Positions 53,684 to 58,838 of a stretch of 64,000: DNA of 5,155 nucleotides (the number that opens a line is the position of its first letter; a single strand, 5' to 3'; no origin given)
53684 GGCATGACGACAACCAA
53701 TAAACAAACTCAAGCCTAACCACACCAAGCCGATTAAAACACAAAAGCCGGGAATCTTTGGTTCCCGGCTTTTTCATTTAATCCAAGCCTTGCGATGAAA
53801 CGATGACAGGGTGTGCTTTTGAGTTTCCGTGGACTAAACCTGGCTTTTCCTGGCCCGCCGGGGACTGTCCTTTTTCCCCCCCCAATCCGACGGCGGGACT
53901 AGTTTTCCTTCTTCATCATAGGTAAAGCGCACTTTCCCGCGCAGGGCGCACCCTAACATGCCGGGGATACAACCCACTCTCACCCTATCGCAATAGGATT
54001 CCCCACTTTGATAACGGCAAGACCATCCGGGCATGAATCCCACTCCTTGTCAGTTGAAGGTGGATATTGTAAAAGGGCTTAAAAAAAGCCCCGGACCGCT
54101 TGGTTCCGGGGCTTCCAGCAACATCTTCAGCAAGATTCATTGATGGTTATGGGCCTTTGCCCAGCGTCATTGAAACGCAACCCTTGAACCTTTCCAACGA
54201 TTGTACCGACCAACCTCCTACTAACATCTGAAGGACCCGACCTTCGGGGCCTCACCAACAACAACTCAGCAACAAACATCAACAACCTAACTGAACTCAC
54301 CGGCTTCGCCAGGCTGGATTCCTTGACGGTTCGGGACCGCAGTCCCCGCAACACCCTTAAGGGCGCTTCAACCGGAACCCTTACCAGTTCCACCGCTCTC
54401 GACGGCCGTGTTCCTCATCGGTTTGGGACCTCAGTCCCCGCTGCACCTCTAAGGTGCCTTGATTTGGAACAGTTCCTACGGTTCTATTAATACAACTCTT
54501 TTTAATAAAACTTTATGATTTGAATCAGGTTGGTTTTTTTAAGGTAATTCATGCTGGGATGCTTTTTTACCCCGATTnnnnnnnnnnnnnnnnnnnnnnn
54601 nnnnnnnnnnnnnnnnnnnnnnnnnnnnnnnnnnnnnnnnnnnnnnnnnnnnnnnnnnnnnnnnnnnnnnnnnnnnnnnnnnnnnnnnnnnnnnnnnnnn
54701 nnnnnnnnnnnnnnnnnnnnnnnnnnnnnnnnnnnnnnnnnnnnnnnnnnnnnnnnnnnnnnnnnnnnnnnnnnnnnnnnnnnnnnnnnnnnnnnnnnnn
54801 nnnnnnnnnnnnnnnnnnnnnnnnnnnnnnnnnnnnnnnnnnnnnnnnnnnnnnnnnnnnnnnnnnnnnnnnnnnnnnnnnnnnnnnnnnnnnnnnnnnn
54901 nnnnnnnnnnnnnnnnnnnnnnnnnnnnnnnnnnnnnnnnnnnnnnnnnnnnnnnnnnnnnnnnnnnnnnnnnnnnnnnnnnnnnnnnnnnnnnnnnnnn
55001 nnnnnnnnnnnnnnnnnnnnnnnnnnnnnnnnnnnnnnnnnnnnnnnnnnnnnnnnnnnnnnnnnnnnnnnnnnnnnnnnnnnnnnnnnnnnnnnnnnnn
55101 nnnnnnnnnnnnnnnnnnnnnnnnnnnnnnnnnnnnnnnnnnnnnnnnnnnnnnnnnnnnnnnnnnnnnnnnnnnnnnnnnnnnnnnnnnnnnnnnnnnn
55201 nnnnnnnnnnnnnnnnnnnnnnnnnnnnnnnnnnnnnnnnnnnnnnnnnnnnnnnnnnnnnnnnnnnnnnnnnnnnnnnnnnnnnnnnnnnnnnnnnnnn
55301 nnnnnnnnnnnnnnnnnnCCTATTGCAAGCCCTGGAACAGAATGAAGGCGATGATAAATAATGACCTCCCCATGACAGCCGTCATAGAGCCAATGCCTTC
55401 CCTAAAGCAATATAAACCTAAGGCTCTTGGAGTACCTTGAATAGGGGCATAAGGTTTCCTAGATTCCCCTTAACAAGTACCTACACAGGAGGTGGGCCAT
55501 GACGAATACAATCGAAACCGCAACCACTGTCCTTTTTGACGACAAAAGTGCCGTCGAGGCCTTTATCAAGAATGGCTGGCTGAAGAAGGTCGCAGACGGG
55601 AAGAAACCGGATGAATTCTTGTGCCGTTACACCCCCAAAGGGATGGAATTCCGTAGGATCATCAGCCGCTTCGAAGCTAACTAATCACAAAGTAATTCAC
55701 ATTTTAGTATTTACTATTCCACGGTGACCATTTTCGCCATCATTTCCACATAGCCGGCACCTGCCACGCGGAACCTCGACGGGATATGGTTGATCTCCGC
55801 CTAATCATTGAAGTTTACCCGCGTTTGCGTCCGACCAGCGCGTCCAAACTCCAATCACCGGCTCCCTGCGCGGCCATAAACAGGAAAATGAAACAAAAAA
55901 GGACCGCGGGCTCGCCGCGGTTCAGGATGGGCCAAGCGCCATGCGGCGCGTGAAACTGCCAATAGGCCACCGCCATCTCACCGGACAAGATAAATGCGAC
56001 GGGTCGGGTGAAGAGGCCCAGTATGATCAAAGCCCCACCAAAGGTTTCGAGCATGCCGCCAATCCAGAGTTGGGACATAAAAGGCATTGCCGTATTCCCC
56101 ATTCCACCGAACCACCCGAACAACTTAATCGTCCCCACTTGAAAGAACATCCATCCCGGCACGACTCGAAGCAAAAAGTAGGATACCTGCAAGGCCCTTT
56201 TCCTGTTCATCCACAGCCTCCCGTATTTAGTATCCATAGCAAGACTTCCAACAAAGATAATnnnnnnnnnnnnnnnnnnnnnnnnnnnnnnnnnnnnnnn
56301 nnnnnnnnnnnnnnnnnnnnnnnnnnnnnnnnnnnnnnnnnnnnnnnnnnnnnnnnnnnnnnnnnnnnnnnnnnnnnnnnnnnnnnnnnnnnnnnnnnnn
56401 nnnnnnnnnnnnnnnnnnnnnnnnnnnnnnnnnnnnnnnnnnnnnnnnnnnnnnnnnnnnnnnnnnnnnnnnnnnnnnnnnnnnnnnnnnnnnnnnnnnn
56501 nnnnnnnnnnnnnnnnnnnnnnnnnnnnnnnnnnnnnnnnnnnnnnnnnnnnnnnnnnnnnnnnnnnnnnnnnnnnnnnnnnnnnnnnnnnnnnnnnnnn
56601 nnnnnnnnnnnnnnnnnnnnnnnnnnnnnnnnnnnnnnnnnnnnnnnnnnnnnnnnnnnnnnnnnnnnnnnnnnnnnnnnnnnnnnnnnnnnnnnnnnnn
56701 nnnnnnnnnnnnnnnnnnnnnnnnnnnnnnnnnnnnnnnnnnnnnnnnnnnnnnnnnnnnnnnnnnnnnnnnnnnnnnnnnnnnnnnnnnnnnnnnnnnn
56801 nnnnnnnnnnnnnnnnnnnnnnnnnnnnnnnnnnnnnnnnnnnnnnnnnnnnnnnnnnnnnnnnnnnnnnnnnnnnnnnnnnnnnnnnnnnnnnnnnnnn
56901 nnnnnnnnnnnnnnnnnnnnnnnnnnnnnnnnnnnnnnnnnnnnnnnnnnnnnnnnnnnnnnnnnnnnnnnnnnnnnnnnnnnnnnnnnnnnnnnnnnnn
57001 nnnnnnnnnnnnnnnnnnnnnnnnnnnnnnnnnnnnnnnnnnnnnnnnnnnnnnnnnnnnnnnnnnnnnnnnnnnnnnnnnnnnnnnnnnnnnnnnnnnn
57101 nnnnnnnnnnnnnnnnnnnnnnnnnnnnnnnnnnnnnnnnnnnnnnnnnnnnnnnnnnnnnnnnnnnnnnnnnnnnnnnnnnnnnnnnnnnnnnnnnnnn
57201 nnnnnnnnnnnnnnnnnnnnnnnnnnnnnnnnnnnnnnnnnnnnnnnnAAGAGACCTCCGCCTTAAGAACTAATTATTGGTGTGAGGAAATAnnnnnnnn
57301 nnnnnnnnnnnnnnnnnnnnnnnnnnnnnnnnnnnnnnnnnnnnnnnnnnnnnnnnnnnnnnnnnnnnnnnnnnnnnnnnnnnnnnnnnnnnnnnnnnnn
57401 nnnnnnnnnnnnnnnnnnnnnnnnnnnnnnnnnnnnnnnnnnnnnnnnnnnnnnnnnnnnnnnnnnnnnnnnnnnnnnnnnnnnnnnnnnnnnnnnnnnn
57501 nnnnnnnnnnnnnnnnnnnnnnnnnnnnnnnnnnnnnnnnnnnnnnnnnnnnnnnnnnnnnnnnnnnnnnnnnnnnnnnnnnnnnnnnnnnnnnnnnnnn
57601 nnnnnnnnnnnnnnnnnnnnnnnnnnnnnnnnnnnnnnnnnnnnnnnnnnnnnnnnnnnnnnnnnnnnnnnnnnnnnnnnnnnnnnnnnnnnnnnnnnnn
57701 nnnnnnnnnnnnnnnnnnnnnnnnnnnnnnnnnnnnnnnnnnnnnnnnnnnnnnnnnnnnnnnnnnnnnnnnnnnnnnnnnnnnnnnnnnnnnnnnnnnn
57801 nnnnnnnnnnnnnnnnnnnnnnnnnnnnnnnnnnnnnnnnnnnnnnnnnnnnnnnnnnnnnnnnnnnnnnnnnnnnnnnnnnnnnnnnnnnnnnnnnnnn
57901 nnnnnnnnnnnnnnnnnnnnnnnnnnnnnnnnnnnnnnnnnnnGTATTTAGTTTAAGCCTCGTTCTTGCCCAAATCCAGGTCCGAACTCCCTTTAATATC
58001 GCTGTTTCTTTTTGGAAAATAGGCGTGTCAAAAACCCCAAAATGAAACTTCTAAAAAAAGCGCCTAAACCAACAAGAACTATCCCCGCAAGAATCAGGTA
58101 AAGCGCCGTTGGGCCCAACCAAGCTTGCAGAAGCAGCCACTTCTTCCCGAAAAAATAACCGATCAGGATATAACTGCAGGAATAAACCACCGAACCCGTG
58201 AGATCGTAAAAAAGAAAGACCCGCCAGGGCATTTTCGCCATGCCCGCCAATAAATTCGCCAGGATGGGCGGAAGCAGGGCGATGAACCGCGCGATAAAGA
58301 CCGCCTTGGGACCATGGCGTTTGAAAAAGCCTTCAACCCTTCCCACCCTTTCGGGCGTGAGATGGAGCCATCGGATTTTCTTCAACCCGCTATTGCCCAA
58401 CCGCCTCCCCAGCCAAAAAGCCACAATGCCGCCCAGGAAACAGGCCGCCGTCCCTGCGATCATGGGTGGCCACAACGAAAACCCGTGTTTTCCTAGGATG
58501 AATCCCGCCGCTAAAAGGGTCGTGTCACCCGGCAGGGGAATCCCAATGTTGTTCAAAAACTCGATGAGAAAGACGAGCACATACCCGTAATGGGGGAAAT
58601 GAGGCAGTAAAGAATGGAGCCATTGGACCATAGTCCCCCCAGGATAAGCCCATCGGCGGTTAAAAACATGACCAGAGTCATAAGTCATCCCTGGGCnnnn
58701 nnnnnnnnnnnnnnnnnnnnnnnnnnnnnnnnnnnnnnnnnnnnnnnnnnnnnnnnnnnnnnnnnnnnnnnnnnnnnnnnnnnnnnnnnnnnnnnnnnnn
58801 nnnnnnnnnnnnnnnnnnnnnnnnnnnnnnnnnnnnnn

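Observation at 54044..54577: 530-bp ORF-free region with tandem hairpin-containing repeats, an AAC-rich tract and an intrinsic terminator just upstream of a small Cys4 ORF: candidate sRNA or attenuator leader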

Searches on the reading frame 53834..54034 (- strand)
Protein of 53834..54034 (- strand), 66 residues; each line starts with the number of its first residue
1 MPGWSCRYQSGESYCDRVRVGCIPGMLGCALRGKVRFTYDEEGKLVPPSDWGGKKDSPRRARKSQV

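Call 9: search_protein_families(library=pfam, proteins=[window:53834-54034:-], max_evalue=0.01)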
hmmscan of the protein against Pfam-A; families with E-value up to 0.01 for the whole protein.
window:53834-54034:- (66 aa): 0 families

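Call 13: find_homologous_proteins(query=window:53834-54034:-, max_evalue=0.01)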
Query window:53834-54034:- (66 aa): 1 proteins with E <= 0.01 among 1 candidates.
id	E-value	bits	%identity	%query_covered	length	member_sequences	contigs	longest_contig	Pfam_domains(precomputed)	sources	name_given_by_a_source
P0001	5.3e-32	127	80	100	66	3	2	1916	-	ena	-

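Call 14: find_encoding_contigs(protein=P0001, flank=5000, max_places=10)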
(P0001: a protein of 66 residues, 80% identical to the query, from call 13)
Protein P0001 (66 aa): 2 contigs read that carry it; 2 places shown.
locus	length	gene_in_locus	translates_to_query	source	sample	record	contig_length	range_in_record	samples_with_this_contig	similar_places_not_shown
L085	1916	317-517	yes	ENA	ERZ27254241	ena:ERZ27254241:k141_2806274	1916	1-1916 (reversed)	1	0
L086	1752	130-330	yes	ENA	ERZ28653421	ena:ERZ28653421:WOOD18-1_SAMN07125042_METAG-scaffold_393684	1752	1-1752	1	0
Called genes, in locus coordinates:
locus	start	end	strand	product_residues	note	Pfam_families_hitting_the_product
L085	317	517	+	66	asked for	-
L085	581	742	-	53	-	-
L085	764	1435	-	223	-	PF01073:3Beta_HSD (faint), PF01370:Epimerase (faint), PF02254:TrkA_N (weak), PF05368:NmrA, PF13460:NAD_binding_10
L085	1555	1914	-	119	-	?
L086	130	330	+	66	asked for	-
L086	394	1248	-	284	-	PF01073:3Beta_HSD (faint), PF01370:Epimerase (faint), PF02254:TrkA_N (weak), PF05368:NmrA, PF13460:NAD_binding_10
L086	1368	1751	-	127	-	?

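Call 83: search_protein_families(library=ncbifam, proteins=[window:53834-54034:-], max_evalue=0.01)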
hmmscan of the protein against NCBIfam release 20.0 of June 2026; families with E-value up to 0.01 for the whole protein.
window:53834-54034:- (66 aa): 0 families

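Call 89: search_protein_representatives(protein=window:53834-54034:-)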
Query: 66 residues. Proteins with E-value up to 0.001 (for the whole library): 25; up to 1e-10: 3; up to 1e-30: 0. The best 25 are listed.
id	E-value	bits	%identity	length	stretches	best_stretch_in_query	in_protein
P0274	2.7e-18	81.8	59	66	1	1-64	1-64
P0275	4.2e-12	62.1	52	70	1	1-63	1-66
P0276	7.6e-12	61.3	49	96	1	1-57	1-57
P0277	3.9e-10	55.9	56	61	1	2-42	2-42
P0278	6.1e-09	52.1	50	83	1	1-54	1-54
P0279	1.5e-07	47.7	50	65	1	1-65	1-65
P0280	6.8e-07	45.6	30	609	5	22-55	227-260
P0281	3.6e-06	43.3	52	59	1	1-62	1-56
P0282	1.5e-05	41.4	56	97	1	1-44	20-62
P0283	2.0e-05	40.9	55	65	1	1-42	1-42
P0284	6.5e-05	39.3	45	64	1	3-53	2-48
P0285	8.7e-05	38.9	50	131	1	1-64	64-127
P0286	1.2e-04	38.4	49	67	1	1-48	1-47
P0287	1.4e-04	38.3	51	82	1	1-44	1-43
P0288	1.6e-04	38.1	46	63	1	1-60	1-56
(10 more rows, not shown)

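Call 92: search_protein_families(library=pfam, alignment_id=A6, max_evalue=1)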
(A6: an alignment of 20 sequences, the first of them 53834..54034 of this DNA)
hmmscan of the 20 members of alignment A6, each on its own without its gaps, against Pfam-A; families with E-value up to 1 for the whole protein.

A. member 1, window:53834-54034:- (66 aa): 0 families

B. families by the number of members that match (of 20 scanned): 6 families
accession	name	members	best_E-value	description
PF23003.2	Fn1_2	2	0.012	Fibronectin type I domain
PF24231.1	DUF7444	1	0.02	Family of unknown function (DUF7444)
PF19908.4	DUF6381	1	0.099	Family of unknown function (DUF6381)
PF13909.12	zf-H2C2_5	1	0.1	C2H2-type zinc-finger domain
PF24482.1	XPB_C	1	0.16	XPB-like, C-terminal domain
PF06816.18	NOD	1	0.28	NOTCH protein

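Call 94: find_encoding_contigs(protein=P0274, flank=2000, max_places=3)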
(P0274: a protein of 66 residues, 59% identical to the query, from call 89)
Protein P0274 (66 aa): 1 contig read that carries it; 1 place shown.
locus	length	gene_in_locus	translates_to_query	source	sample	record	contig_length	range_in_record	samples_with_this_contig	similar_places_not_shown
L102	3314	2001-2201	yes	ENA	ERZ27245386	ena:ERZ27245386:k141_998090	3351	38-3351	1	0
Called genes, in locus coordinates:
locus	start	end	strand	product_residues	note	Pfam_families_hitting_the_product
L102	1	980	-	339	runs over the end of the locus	?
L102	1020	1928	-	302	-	PF00685:Sulfotransfer_1 (weak), PF13469:Sulfotransfer_3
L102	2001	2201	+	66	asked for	-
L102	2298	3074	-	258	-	PF01061:ABC2_membrane, PF12698:ABC2_membrane_3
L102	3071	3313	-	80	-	?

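Call 95: find_encoding_contigs(protein=P0275, flank=2000, max_places=3)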
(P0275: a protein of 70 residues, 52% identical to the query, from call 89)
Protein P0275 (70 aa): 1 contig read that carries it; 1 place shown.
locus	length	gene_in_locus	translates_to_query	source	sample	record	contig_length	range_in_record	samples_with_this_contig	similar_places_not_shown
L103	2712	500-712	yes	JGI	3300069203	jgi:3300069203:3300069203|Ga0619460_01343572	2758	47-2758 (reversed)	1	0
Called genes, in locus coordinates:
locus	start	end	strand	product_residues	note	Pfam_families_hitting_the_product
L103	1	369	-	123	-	?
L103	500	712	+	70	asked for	-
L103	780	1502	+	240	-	PF04405:ScdA_N, PF01814:Hemerythrin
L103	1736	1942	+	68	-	PF02416:TatA_B_E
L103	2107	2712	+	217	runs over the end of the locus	?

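Call 96: predict_structure(alignment_id=A6)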
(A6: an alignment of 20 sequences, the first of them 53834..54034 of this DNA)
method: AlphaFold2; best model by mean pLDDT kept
length: 66 residues; sequences in the alignment: 20
mean_pLDDT: 55.1   pTM: 0.28
mean pLDDT of the five models: 55.1, 53.7, 52.3, 49.7, 47.4
residues with pLDDT >= 90: 0; 70-90: 1; 50-70: 37; < 50: 28
segments of 3 or more residues with pLDDT < 50: 38-49, 51-54, 61-66
pLDDT, mean of each block of 10 residues (from residue 1): 59 68 62 52 47 47 47
secondary structure, 60 per line:
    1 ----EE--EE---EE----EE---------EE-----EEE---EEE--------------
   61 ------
elements in order: E38-40 E44-46
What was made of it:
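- Tried and rejected: The AlphaFold model of the Cys4 protein had a mean confidence (pLDDT) of 55 and is unusable, so I ran no fold search (call 96).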

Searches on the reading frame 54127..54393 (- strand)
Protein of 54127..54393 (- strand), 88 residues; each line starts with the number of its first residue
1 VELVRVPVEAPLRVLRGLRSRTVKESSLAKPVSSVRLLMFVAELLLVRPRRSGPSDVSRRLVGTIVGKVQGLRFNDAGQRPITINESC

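Call 9: search_protein_families(library=pfam, proteins=[window:54127-54393:-], max_evalue=0.01)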
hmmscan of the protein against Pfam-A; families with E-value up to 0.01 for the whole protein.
window:54127-54393:- (88 aa): 0 families

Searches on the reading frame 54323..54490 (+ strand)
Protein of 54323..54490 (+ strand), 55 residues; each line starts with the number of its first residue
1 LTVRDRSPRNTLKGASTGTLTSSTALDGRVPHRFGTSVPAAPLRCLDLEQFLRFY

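Call 9: search_protein_families(library=pfam, proteins=[window:54323-54490:+], max_evalue=0.01)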
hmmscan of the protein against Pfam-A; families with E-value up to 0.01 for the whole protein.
window:54323-54490:+ (55 aa): 0 families

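Call 41: list_cluster_members(proteins=[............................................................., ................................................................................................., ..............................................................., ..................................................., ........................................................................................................, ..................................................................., window:54323-54487:+, window:54130-54393:-, window:54100-54228:+])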
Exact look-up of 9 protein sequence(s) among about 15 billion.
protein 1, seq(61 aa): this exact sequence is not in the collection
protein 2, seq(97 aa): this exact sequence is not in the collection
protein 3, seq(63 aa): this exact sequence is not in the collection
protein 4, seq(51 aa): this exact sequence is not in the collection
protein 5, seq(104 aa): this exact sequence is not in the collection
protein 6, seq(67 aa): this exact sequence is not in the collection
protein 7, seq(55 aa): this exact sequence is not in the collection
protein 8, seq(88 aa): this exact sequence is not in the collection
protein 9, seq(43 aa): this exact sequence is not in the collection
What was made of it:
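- Tried and rejected: I abandoned this because none of those ORFs is in the protein collection (call 41).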

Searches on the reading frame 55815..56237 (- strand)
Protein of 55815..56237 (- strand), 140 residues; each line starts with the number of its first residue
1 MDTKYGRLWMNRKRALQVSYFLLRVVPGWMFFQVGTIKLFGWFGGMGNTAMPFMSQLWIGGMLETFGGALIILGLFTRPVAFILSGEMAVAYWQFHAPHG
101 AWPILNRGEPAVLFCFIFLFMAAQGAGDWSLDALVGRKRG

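Call 9: search_protein_families(library=pfam, proteins=[window:55815-56237:-], max_evalue=0.01)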
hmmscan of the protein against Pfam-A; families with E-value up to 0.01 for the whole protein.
window:55815-56237:- (140 aa): 2 families
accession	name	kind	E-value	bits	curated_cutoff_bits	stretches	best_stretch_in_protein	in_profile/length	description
PF07681.17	DoxX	-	5.2e-12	46.7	23.6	1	21-97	3-85/85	DoxX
PF04173.18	DoxD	-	0.00075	19.9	22.7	1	56-138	67-147/167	TQO small subunit DoxD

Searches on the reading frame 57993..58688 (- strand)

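Call 69: search_protein_families(library=pfam, proteins=[window:57993-58688:-], max_evalue=0.0001)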
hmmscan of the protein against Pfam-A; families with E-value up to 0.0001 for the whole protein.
window:57993-58688:- (231 aa): 1 family
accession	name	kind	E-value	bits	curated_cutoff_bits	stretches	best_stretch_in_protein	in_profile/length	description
PF09335.16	VTT_dom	-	1.3e-22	81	33.9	1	52-178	1-122/123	VTT domain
